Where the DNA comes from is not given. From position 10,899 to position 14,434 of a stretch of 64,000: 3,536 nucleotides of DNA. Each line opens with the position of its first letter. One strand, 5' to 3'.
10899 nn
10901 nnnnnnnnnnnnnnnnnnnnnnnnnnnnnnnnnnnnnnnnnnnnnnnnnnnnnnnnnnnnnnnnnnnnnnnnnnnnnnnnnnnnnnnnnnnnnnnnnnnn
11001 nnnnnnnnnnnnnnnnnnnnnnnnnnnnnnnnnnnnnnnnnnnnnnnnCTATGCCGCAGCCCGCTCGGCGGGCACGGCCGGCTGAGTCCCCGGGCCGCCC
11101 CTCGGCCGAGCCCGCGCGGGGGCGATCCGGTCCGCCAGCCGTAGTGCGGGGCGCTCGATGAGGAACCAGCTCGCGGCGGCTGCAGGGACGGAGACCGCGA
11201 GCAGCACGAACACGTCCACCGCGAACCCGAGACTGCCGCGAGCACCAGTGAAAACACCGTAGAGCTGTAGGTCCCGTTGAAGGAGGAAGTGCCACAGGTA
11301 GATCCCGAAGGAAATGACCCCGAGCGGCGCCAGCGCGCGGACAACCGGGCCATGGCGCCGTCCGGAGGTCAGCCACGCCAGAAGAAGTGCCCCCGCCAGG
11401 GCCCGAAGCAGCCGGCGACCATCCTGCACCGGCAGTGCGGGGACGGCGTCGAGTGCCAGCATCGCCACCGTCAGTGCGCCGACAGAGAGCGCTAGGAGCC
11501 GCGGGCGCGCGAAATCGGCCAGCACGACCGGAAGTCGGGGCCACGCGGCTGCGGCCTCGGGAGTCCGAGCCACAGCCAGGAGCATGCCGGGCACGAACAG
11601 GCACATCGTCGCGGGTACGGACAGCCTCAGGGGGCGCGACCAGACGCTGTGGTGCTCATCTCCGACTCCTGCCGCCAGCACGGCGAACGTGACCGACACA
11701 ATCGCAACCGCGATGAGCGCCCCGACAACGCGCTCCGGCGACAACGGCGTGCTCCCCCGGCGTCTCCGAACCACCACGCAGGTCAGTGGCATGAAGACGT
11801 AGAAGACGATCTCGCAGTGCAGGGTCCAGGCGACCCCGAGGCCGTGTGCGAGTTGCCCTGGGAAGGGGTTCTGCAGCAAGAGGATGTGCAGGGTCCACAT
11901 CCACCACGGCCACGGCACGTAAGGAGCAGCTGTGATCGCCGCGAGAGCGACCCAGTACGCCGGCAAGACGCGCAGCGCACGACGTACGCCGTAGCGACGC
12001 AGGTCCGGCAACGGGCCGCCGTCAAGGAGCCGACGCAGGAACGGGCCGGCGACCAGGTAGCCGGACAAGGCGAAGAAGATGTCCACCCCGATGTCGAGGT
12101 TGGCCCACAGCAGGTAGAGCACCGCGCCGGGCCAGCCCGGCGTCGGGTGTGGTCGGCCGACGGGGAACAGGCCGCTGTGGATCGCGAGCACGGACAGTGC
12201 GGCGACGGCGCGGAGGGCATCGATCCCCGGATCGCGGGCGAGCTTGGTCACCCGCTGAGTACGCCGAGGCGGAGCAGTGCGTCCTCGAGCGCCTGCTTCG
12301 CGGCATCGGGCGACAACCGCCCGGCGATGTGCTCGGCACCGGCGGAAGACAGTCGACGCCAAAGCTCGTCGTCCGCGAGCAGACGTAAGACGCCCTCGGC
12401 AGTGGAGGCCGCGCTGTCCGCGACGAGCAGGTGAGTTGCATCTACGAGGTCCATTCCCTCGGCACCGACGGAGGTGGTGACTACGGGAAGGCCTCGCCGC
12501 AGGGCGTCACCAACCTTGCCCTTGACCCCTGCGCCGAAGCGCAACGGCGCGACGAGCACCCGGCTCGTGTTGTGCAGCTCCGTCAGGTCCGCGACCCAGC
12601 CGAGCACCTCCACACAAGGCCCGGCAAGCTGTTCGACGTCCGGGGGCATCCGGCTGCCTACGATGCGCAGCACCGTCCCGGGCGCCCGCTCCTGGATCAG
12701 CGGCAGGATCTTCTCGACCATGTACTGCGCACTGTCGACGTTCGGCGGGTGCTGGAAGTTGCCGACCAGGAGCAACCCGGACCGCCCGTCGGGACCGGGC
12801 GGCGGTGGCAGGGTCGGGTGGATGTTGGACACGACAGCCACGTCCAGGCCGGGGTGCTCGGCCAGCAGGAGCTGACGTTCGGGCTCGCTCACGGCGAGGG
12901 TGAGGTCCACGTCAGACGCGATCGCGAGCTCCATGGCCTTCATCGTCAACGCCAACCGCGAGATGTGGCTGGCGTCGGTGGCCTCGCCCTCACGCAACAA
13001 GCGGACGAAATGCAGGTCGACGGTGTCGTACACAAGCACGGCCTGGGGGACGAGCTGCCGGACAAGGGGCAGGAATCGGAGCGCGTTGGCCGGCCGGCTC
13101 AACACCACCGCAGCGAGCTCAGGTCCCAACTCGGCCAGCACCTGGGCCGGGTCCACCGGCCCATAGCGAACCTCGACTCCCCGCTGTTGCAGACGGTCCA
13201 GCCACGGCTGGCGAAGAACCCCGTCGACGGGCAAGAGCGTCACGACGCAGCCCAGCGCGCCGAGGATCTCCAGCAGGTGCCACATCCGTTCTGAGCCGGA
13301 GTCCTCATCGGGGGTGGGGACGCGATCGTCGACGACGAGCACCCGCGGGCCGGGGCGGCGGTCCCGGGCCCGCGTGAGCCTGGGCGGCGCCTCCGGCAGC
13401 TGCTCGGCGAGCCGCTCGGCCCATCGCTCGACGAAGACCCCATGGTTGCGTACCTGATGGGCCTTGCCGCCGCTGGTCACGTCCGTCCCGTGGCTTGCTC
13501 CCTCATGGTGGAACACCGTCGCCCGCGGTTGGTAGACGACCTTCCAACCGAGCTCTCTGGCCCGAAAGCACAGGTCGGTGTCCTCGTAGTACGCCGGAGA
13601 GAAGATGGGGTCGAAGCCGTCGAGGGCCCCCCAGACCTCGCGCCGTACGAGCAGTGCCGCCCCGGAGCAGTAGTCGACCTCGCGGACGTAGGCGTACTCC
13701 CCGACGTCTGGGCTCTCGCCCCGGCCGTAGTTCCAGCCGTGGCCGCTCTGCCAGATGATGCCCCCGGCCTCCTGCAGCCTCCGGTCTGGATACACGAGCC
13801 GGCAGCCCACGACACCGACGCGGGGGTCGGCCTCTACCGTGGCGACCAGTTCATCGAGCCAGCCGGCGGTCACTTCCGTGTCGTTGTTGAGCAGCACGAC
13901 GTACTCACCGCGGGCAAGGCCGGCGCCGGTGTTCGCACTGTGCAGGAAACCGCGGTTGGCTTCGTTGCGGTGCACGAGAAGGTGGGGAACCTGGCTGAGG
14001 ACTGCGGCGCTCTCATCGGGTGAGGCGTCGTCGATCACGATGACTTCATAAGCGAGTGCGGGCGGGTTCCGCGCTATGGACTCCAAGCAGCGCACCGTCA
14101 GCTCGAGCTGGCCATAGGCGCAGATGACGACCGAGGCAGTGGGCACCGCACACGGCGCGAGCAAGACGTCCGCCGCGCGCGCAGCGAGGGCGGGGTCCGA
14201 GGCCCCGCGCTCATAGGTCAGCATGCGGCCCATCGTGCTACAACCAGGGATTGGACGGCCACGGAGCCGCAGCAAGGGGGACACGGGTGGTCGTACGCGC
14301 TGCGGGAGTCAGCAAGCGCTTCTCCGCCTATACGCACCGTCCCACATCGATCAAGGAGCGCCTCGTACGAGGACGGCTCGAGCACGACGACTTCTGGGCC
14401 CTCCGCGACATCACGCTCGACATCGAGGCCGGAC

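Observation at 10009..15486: Glycan cluster with the hallmarks of a capped-chain, ABC-transporter-dependent pathway, but no Wzm permease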

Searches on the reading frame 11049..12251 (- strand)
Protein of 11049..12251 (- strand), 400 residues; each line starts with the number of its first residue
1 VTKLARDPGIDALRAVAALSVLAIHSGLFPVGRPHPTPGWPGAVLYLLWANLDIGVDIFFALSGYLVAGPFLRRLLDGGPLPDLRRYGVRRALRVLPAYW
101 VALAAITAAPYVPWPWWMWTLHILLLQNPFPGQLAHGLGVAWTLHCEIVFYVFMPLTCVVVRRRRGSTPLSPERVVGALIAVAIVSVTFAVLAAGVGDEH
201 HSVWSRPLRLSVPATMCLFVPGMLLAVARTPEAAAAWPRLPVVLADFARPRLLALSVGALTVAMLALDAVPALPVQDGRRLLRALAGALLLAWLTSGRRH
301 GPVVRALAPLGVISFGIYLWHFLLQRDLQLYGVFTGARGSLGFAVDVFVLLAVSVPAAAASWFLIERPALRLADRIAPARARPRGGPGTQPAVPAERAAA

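Call 6: search_protein_families(library=pfam, proteins=[window:11049-12251:-], max_evalue=0.01)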
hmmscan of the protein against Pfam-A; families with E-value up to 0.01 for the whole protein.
window:11049-12251:- (400 aa): 2 families
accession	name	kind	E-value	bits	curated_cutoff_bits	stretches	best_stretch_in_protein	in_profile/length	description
PF01757.29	Acyl_transf_3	-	2.9e-30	105.9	31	1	8-359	2-322/326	Acyltransferase domain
PF06166.18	DUF979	-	0.0063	16.2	26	1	150-293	33-167/307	Protein of unknown function (DUF979)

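Call 49: search_protein_families(library=ncbifam, proteins=[window:11049-12251:-], max_evalue=0.001)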
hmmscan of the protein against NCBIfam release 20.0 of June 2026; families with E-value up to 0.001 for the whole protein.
window:11049-12251:- (400 aa): 0 families

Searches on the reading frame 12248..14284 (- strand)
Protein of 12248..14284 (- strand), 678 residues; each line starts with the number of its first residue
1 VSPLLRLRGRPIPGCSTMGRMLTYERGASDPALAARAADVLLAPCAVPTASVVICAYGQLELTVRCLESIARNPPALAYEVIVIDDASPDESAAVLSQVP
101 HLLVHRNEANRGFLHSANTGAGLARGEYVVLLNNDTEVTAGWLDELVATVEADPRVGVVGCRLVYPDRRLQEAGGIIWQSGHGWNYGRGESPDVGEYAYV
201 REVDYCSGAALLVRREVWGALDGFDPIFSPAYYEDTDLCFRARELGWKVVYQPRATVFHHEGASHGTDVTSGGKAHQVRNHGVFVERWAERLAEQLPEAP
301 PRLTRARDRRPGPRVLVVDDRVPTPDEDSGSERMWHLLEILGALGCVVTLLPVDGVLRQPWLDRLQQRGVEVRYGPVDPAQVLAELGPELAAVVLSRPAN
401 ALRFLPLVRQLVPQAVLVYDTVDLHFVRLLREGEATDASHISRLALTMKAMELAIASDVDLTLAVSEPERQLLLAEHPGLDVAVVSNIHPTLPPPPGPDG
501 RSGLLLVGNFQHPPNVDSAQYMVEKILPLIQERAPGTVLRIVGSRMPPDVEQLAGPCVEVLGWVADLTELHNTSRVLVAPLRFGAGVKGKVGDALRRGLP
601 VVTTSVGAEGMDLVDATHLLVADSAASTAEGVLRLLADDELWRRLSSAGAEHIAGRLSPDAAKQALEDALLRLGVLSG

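Call 6: search_protein_families(library=pfam, proteins=[window:12248-14284:-], max_evalue=0.01)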
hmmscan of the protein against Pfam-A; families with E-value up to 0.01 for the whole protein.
window:12248-14284:- (678 aa): 9 families
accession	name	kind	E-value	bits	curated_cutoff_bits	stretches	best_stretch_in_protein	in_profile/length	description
PF00535.33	Glycos_transf_2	-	4e-25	89.1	23.3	1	51-174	1-127/168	Glycosyl transferase family 2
PF13692.12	Glyco_trans_1_4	-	1.8e-21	77.4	27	1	504-638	4-142/142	Glycosyl transferases group 1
PF13641.12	Glyco_tranf_2_3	-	8.2e-18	65.7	27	1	49-263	2-215/230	Glycosyltransferase like family 2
PF13632.12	Glyco_trans_2_3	-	1.6e-07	31.8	27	1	128-260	1-123/198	Glycosyl transferase family group 2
PF13524.12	Glyco_trans_1_2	-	0.00014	22.3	25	1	530-659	9-135/144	Glycosyl transferase-like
PF10111.15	Glyco_tranf_2_2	-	0.00086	19.3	27.3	1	78-241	29-198/276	Glycosyltransferase like family 2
PF00534.26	Glycos_transf_1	-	0.0013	18.7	26.4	1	530-651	40-171/172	Glycosyl transferases group 1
PF13506.12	Glyco_transf_21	-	0.0021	18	21.7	1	124-257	29-152/174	Glycosyl transferase family 21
PF13712.12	Glyco_tranf_2_5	-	0.0047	17.1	27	0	116-264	44-194/210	Glycosyltransferase like family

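Call 22: find_related_loci(query=window:12251-14224:-, collection=genome_contigs, flank=10000)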
Query window:12251-14224:- (658 aa) in genome_contigs; peptide patterns used: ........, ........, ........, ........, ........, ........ (x = any residue, [..] = any of these).
599 stretches matched a pattern (row limit reached: there are more); 355 encode a relative of the query (tblastn E <= 1e-3); the best 80 are kept; 80 distinct loci.
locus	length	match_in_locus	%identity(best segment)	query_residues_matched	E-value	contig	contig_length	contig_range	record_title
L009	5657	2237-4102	47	28-650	7e-179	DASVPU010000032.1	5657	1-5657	MAG TPA_asm: Solirubrobacteraceae bacterium isolate SMAG_U3187 k141_508105, whole genome shotgun sequence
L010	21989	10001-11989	45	2-658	1e-170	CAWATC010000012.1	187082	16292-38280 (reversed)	MAG: uncultured Verrucomicrobiae bacterium isolate MFD02242.bin.2.32 genome assembly, contig: contig_2228, whole genome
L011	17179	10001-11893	45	11-648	1e-167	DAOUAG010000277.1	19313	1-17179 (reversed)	MAG TPA_asm: Dehalococcoidia bacterium isolate H62_633 k111_964066, whole genome shotgun sequence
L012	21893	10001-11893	46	11-648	3e-167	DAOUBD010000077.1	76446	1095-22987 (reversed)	MAG TPA_asm: Dehalococcoidia bacterium isolate H68_705 k101_315103, whole genome shotgun sequence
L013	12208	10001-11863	46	27-646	2e-161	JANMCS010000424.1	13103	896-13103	MAG: Betaproteobacteria bacterium isolate OTE_1_concoct_296_sub OTE_1_k141_868854, whole genome shotgun sequence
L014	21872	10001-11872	46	28-650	8e-160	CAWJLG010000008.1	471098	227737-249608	MAG: uncultured beta proteobacterium isolate MFD05942.bin.1.21 genome assembly, contig: contig_21347, whole genome shotg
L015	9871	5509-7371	45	20-638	7e-153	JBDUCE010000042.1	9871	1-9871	MAG: Betaproteobacteria bacterium isolate cluster4_bin.4 NODE_19031_length_9871_cov_5.927058, whole genome shotgun seque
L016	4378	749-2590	44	18-630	9e-157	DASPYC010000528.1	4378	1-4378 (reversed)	MAG TPA_asm: Casimicrobiaceae bacterium isolate SMAG_U11583 k141_1458366, whole genome shotgun sequence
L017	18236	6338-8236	41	22-653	1e-152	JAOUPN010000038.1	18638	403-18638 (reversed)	MAG: Nitrospira sp. isolate 8_1_Oct_SF_Bin54 8_1_Oct_SF_Bin54_scaffold_1448_c1, whole genome shotgun sequence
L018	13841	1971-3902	45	7-641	3e-150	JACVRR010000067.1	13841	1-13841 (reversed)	MAG: Thermoleophilia bacterium isolate Co-bin15 k141_2084206_length_13841_cov_12.0000, whole genome shotgun sequence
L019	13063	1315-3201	44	28-647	2e-147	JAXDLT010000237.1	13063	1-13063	MAG: Chloroflexota bacterium isolate BP_624 scaffold_3924317, whole genome shotgun sequence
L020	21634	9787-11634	41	14-629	3e-144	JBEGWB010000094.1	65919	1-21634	MAG: Pseudomonadota bacterium isolate riogrande_2019_sw_WHONDRS-S19S_0066_B_bin.60 scaffold_1014263, whole genome shotgu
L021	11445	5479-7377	37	26-646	8e-142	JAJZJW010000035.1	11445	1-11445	MAG: bacterium isolate LSA5.bin79 NODE_8512_length_11445_cov_10.829122, whole genome shotgun sequence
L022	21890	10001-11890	43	27-650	1e-140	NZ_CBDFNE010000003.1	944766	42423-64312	MAG: Ancylobacter sp. isolate 2c688b95-895f-4435-abee-f940467af125 contig_3, whole genome shotgun sequence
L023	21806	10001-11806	44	27-622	1e-139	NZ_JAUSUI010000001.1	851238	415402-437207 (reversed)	Ancylobacter polymorphus strain DSM 2457 Ga0480545_01, whole genome shotgun sequence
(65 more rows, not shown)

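Call 26: search_solved_structures(query=window:12251-14224:-, max_evalue=0.01)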
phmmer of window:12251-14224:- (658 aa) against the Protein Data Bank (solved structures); distinct sequences matched with E-value up to 0.01: 26.
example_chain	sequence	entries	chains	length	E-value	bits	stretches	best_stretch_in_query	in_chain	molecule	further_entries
6p61_A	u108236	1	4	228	1.1e-10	43.6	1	27-144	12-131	Glycosyltransferase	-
2z87_A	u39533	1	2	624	1.5e-10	43.2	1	26-165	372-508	Chondroitin synthase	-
2z86_A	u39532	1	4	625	1.5e-10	43.2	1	26-165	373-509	Chondroitin synthase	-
6e7i_A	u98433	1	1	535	3.3e-10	42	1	27-270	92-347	Polypeptide N-acetylgalactosaminyltransferase 2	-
6nqt_A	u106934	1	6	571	3.9e-10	41.8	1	27-270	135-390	Polypeptide N-acetylgalactosaminyltransferase 2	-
1xhb_A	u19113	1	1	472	4.8e-10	41.5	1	18-165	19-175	Polypeptide N-acetylgalactosaminyltransferase 1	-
8v9q_A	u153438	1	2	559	6.5e-10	41.1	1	18-165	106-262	Polypeptide N-acetylgalactosaminyltransferase 1 soluble form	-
2ffu_A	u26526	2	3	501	8e-10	40.8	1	27-269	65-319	Polypeptide N-acetylgalactosaminyltransferase 2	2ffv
6egs_A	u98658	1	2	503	8.1e-10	40.8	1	27-269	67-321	Polypeptide N-acetylgalactosaminyltransferase 2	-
4d0t_A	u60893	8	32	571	1.1e-09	40.3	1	27-269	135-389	POLYPEPTIDE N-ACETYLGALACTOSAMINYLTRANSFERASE 2 | POLYPEPTIDE GALNAC-TRANSFERASE T2 | GALNAC-T2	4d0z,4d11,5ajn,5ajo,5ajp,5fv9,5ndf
4d11_C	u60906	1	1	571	1.1e-09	40.3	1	27-269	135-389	POLYPEPTIDE GALNAC-TRANSFERASE T2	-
6s22_A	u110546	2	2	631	2.4e-07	32.6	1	26-235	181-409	Polypeptide N-acetylgalactosaminyltransferase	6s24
2d7i_A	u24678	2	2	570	8.7e-06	27.4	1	28-276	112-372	Polypeptide N-acetylgalactosaminyltransferase 10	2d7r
5nqa_A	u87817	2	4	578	4e-05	25.3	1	27-136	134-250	Polypeptide N-acetylgalactosaminyltransferase 4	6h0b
6pxu_A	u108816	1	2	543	5.9e-05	24.7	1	27-134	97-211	Polypeptide N-acetylgalactosaminyltransferase 12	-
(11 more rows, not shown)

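Call 49: search_protein_families(library=ncbifam, proteins=[window:12251-14224:-], max_evalue=0.001)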
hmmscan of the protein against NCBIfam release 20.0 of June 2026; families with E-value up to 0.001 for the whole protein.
window:12251-14224:- (658 aa): 15 families
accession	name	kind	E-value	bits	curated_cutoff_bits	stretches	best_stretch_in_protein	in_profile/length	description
TIGR03965.1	mycofact_glyco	equivalog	7.6e-29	100.9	280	1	27-240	73-281/467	mycofactocin biosynthesis glycosyltransferase MftF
TIGR03087.1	stp1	hypoth_equivalog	3.4e-27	95.6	316.65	1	424-646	158-390/397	TIGR03087 family PEP-CTERM/XrtA system glycosyltransferase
NF041875.1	EPS_EpsD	equivalog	5.2e-19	68.8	370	1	31-241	2-208/325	exopolysaccharide biosynthesis glycosyltransferase EpsD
NF041394.1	GtaseAglG_Halo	equivalog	2e-13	50.3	440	1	30-240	3-216/304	glucosyl-dolichyl phosphate glucuronosyltransferase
TIGR04283.1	glyco_like_mftF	equivalog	1.6e-11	44.2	182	1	31-137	2-105/221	TIGR04283 family arsenosugar biosynthesis glycosyltransferase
TIGR03937.1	PgaC_IcaA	equivalog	9.3e-09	34.7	422.3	1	27-139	44-159/407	poly-beta-1,6-N-acetyl-D-glucosamine synthase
NF038302.1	EPS_HpsE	equivalog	1.1e-08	34.5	300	1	31-240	4-223/307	hormogonium polysaccharide biosynthesis glycosyltransferase HpsE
NF038299.1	EPS_HpsN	equivalog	1.8e-08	33.7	425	1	29-249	2-231/317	hormogonium polysaccharide biosynthesis glycosyltransferase HpsN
NF007482.0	PRK10073.1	equivalog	3.2e-08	33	423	1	28-141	6-120/334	glycosyltransferase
TIGR03472.1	HpnI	equivalog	2.4e-05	23.3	310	1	104-235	125-248/373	bacteriohopanetetrol glucosamine biosynthesis glycosyltransferase HpnI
NF050050.1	ProtGlycPglI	equivalog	4.1e-05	23.1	500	1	28-132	2-110/306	GalNAc(5)-diNAcBac-PP-undecaprenol beta-1,3-glucosyltransferase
TIGR01556.1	rhamnosyltran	subfamily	6.1e-05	22.3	200.55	1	59-262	22-221/281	rhamnosyltransferase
TIGR04009.1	wcaE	equivalog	6.5e-05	22.3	369.2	1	31-114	4-91/248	colanic acid biosynthesis glycosyltransferase WcaE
NF053739.1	GlytfEpsEBac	equivalog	8.6e-05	21.6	450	1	28-228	1-191/265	glycosyltransferase EpsE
TIGR03111.1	glyc2_xrt_Gpos1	hypoth_equivalog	0.00022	20.2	363.95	1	25-139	46-165/439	TIGR03111 family XrtG-associated glycosyltransferase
